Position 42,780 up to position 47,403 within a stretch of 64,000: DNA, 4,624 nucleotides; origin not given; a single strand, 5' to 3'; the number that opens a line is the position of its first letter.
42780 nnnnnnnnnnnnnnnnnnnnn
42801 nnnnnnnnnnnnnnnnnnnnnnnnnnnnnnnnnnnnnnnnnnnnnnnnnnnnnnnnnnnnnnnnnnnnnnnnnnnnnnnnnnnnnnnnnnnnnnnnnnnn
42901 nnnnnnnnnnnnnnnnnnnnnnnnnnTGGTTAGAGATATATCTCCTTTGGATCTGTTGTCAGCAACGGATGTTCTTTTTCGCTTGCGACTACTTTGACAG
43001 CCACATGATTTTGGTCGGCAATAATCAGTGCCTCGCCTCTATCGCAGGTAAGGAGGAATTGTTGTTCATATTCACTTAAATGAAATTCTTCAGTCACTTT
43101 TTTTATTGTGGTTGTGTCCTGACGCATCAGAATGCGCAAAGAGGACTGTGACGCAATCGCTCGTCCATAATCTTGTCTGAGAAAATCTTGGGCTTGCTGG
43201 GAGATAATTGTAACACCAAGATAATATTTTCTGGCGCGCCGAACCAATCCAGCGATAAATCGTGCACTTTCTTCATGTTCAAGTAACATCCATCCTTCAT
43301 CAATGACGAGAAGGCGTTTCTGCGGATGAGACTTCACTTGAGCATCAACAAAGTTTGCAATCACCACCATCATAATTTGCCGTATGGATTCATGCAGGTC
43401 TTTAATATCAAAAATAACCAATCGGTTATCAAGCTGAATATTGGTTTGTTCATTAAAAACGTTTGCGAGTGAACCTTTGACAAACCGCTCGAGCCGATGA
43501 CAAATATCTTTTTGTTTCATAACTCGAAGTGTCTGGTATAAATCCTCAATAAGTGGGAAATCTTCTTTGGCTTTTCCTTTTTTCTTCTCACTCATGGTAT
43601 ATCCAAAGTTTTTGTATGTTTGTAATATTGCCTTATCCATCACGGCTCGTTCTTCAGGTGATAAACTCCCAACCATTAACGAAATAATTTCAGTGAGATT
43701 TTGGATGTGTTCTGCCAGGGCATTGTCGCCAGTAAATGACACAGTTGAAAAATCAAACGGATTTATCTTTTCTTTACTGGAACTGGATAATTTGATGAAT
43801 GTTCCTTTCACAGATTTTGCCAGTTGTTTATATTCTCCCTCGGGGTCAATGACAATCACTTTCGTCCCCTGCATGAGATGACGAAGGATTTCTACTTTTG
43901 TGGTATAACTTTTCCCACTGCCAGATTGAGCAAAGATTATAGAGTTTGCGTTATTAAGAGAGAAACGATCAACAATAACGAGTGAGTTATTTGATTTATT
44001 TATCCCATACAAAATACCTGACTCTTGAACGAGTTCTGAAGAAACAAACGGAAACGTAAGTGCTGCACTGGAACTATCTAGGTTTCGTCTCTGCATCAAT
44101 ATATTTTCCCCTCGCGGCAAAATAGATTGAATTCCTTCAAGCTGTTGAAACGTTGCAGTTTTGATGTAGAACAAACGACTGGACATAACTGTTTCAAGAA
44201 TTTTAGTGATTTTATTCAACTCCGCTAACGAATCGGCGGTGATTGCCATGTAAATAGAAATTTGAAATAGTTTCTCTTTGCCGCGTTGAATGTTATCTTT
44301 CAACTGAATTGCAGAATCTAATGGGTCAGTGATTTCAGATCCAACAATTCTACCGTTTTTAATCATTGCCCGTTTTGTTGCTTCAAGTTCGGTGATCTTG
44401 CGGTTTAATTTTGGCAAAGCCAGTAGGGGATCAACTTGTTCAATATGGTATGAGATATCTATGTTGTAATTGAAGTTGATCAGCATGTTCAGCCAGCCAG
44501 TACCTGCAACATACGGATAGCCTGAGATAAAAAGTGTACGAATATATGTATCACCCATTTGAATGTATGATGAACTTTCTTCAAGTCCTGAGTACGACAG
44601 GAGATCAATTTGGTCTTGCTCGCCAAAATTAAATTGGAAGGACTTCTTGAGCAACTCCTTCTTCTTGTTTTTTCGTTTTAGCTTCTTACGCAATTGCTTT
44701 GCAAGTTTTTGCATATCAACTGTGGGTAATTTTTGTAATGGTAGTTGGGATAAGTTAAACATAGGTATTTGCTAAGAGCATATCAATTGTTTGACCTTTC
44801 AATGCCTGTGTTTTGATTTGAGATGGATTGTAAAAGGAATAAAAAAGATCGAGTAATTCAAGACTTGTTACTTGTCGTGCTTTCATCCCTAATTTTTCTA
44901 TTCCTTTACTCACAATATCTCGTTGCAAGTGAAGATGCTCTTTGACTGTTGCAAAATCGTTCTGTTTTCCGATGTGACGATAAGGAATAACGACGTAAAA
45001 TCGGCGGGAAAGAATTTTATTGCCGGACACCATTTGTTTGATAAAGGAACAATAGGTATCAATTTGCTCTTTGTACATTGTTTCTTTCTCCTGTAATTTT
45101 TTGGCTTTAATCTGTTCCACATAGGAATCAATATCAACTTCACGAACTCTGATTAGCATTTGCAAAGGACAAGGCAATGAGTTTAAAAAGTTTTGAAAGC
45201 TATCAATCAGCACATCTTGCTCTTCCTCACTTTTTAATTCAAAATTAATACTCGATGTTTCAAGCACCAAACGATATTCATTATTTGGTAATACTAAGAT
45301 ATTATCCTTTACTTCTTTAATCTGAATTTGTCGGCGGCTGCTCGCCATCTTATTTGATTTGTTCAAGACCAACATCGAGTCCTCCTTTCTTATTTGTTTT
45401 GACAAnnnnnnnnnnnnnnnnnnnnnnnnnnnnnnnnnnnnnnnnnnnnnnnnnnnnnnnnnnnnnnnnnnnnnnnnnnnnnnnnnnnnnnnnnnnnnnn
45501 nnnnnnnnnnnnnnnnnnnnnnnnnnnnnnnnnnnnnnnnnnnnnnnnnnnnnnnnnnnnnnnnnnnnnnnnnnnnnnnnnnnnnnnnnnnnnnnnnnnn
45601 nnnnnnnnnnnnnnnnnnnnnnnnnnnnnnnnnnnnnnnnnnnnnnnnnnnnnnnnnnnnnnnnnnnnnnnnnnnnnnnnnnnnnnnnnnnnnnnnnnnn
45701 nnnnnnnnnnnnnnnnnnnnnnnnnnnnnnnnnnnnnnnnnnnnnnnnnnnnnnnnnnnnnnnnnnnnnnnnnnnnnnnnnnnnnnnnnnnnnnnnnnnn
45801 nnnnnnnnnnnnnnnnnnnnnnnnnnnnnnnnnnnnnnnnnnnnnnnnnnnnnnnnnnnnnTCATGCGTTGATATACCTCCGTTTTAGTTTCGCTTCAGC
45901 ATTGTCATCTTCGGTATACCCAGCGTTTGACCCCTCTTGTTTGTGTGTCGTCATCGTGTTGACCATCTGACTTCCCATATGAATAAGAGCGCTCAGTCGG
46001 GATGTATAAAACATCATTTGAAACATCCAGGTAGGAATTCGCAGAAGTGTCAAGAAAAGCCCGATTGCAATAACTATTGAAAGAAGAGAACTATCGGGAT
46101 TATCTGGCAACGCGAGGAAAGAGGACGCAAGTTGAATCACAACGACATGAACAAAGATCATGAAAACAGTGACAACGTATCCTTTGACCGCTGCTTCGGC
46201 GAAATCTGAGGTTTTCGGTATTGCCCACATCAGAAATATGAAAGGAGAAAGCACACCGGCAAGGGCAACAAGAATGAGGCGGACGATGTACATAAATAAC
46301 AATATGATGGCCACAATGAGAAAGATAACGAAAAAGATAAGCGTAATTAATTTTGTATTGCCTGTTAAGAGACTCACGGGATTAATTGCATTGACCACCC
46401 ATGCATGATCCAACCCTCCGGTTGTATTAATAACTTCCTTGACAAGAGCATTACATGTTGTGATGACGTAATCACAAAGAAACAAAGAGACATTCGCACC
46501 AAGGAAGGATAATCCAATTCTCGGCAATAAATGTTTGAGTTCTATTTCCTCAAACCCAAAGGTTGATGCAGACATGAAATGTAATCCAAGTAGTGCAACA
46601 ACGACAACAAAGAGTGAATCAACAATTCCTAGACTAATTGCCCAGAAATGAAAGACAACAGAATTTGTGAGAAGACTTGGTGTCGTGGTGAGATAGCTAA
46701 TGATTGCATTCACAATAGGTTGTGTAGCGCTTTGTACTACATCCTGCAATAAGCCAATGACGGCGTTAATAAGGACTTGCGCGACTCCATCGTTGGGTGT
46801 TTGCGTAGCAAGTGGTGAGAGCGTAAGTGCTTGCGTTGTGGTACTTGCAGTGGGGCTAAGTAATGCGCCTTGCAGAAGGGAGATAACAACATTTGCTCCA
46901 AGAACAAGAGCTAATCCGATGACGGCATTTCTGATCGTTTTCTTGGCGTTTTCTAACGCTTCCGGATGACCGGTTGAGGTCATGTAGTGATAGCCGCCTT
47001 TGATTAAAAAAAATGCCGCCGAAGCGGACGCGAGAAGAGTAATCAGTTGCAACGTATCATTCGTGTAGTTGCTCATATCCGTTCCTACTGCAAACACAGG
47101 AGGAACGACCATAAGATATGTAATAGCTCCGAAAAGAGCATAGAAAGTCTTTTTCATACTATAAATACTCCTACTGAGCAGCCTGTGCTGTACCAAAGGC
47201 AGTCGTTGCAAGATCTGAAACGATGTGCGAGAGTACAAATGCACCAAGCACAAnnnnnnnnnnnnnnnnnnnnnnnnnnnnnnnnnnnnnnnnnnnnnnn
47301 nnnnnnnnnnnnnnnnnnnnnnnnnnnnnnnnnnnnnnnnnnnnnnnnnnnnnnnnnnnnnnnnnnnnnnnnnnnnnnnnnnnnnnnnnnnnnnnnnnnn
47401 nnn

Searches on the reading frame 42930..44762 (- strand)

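Call 63: search_protein_families(library=pfam, proteins=[window:42930-44762:-], max_evalue=0.001)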
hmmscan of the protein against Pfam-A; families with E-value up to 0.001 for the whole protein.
window:42930-44762:- (610 aa): 3 families
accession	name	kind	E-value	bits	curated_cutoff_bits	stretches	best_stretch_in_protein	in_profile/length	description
PF19044.6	P-loop_TraG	-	1.7e-21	76.8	25.8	1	268-577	26-349/413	TraG P-loop domain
PF12846.13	AAA_10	-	1.6e-18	67.3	27.5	1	270-562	20-318/362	AAA-like domain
PF01935.23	DUF87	-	8.5e-14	52.6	23.2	1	276-468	28-216/220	Helicase HerA, central domain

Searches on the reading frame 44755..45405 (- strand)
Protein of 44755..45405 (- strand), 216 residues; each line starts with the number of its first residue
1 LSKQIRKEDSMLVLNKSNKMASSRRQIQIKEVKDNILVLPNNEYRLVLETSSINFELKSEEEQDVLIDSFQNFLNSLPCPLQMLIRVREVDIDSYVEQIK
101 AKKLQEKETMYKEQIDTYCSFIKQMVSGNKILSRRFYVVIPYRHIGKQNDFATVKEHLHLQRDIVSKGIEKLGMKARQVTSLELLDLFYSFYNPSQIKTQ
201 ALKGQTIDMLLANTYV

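Call 81: search_protein_families(library=pfam, proteins=[window:44755-45405:-], max_evalue=0.001)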
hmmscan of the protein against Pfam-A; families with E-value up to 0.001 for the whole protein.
window:44755-45405:- (216 aa): 1 family
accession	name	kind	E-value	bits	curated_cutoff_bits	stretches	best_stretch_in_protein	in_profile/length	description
PF11130.14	TraC_F_IV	-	0.00057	19.4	28.1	1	80-195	57-173/375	TraC protein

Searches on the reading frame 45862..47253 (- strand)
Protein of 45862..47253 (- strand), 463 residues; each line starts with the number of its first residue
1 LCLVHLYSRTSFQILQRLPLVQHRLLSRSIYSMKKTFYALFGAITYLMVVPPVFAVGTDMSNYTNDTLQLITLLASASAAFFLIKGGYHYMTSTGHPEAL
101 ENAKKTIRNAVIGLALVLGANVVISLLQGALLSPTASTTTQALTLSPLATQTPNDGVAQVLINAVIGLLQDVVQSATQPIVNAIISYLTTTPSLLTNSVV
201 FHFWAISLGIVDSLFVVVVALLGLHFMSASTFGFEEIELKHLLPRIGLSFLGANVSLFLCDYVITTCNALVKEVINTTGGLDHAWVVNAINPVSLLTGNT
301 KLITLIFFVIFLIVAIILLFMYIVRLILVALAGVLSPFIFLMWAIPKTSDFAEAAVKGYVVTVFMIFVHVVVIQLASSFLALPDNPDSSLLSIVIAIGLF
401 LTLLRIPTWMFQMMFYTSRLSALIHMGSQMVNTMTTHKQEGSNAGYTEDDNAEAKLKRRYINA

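Call 63: search_protein_families(library=pfam, proteins=[window:45862-47253:-], max_evalue=0.001)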
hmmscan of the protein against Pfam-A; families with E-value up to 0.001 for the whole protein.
window:45862-47253:- (463 aa): 1 family
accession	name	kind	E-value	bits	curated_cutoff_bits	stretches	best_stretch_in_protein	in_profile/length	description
PF18895.5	T4SS_pilin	-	2.5e-09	37.5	26.6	1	64-127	9-71/71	Type IV secretion system pilin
